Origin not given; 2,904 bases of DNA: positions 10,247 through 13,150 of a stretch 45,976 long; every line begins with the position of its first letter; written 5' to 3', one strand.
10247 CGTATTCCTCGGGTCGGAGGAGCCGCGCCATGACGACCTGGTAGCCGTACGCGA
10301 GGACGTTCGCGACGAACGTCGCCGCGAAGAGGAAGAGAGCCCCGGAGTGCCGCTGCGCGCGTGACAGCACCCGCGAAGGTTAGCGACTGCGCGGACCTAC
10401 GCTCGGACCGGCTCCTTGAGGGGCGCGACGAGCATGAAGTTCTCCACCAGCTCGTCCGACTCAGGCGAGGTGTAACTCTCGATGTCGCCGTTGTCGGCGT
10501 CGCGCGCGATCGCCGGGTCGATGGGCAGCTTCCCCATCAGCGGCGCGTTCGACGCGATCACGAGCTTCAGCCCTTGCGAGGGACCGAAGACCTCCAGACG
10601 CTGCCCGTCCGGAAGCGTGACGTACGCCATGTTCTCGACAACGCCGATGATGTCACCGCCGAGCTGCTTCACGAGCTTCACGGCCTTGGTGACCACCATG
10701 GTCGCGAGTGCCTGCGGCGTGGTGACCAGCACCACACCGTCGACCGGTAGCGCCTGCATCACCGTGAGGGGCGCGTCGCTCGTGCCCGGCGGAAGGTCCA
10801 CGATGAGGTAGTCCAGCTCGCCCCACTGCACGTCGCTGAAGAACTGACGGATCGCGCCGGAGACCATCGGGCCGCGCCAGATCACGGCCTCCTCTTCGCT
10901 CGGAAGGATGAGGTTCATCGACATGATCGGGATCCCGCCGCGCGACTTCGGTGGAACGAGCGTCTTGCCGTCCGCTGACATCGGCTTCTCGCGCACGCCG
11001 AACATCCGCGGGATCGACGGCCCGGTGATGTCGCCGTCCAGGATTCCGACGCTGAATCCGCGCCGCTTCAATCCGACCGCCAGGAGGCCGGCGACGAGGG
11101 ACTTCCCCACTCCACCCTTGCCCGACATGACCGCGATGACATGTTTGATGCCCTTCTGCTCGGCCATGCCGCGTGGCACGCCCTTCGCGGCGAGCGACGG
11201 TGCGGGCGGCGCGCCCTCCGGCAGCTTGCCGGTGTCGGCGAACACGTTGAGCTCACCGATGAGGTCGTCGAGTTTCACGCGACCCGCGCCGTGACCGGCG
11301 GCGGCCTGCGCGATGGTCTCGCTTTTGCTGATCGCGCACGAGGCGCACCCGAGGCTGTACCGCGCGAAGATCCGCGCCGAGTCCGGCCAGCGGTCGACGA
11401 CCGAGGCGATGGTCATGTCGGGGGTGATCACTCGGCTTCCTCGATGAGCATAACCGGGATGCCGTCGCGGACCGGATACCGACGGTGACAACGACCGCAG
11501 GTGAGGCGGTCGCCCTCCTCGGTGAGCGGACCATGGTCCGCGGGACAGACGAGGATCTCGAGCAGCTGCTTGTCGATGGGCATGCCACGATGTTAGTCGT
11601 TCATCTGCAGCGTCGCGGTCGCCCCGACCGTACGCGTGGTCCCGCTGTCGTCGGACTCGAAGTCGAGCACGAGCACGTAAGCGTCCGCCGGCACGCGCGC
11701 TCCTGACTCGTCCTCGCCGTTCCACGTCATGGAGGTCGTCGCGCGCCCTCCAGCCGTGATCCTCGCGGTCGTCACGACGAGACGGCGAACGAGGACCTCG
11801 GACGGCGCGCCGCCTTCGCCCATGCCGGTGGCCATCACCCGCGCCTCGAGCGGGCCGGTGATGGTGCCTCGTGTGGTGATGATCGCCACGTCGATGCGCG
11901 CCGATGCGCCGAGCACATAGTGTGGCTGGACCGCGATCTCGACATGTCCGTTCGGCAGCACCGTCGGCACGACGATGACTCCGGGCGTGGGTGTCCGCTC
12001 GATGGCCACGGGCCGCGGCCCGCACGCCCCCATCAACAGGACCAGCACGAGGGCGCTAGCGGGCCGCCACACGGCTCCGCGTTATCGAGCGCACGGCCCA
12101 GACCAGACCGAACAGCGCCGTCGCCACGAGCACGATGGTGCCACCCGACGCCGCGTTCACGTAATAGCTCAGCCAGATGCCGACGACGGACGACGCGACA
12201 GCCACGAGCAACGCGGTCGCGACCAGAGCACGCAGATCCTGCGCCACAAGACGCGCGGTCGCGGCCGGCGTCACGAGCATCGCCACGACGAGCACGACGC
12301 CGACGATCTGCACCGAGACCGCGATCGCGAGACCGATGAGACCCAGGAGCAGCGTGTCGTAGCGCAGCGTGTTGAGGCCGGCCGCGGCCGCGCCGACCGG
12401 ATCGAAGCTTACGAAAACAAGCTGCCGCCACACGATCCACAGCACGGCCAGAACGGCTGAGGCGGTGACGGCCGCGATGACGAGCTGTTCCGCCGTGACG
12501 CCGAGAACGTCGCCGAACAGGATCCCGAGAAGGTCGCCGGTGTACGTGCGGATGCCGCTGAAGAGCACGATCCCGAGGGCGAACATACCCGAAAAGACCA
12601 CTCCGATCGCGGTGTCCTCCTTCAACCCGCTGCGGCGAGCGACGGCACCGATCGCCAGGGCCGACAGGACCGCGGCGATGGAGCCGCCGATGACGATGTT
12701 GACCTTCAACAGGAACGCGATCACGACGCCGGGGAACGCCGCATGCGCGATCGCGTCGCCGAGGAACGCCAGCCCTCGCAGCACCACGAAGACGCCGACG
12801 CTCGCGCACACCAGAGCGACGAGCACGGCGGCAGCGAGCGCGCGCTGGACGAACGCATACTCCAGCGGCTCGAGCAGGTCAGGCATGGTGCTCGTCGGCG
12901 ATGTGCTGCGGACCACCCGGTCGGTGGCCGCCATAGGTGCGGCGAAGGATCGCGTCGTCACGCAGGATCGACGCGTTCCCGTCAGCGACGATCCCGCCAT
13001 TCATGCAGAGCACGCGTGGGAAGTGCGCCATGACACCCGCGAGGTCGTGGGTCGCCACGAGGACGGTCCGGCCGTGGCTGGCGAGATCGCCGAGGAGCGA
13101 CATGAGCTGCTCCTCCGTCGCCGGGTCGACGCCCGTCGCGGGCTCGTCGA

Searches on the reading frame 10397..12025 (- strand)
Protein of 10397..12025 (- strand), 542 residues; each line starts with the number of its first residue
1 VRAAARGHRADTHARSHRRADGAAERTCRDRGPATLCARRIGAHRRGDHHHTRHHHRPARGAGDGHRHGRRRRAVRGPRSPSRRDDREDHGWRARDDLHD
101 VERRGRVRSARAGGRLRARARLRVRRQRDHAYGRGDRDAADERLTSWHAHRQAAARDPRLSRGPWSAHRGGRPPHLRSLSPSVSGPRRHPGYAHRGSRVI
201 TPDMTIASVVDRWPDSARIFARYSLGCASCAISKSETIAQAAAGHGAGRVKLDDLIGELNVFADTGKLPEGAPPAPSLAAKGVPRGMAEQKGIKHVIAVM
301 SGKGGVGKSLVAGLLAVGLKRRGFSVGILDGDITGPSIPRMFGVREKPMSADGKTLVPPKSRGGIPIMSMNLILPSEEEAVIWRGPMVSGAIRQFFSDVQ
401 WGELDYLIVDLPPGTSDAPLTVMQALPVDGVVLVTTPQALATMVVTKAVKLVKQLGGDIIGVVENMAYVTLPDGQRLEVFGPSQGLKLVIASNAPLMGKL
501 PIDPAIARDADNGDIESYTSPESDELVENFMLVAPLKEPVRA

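Call 8: search_protein_families(library=pfam, proteins=[window:10397-12025:-], max_evalue=0.01)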
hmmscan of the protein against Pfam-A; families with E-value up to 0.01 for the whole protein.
window:10397-12025:- (542 aa): 5 families
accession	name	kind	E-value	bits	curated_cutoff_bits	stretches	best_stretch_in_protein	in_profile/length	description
PF10609.15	ParA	-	2.9e-86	289.3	27.1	1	293-524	2-233/246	NUBPL iron-transfer P-loop NTPase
PF08984.16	DUF1858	-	2.2e-10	40.9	32.2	1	200-246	1-52/59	Domain of unknown function (DUF1858)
PF01656.29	CbiA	-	4.4e-07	30.3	25.4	1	297-467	1-83/125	CobQ/CobB/MinD/ParA nucleotide binding domain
PF13614.12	AAA_31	-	6.8e-06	26.6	27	1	295-333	2-40/177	AAA domain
PF09140.17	MipZ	-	2.1e-05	24.4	20.7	1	295-412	1-108/262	ATPase MipZ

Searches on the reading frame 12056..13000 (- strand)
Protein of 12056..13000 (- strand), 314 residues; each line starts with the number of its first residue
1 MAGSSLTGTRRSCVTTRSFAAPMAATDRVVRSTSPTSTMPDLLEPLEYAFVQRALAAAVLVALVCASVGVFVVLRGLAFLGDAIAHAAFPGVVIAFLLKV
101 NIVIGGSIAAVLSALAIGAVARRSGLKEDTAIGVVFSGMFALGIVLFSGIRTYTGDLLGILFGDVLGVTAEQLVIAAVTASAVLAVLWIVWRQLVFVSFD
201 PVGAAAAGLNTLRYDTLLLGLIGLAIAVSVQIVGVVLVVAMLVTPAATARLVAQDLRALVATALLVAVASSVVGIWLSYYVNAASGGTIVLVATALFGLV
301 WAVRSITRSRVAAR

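Call 8: search_protein_families(library=pfam, proteins=[window:12056-13000:-], max_evalue=0.01)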
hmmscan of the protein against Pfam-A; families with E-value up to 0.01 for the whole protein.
window:12056-13000:- (314 aa): 2 families
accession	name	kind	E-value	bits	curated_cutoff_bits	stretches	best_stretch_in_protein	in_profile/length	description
PF00950.22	ABC-3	-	2.4e-72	244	20.1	1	48-300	2-254/258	ABC 3 transport family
PF01032.23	FecCD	-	0.00084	18.9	26.5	1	89-298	84-301/311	FecCD transport family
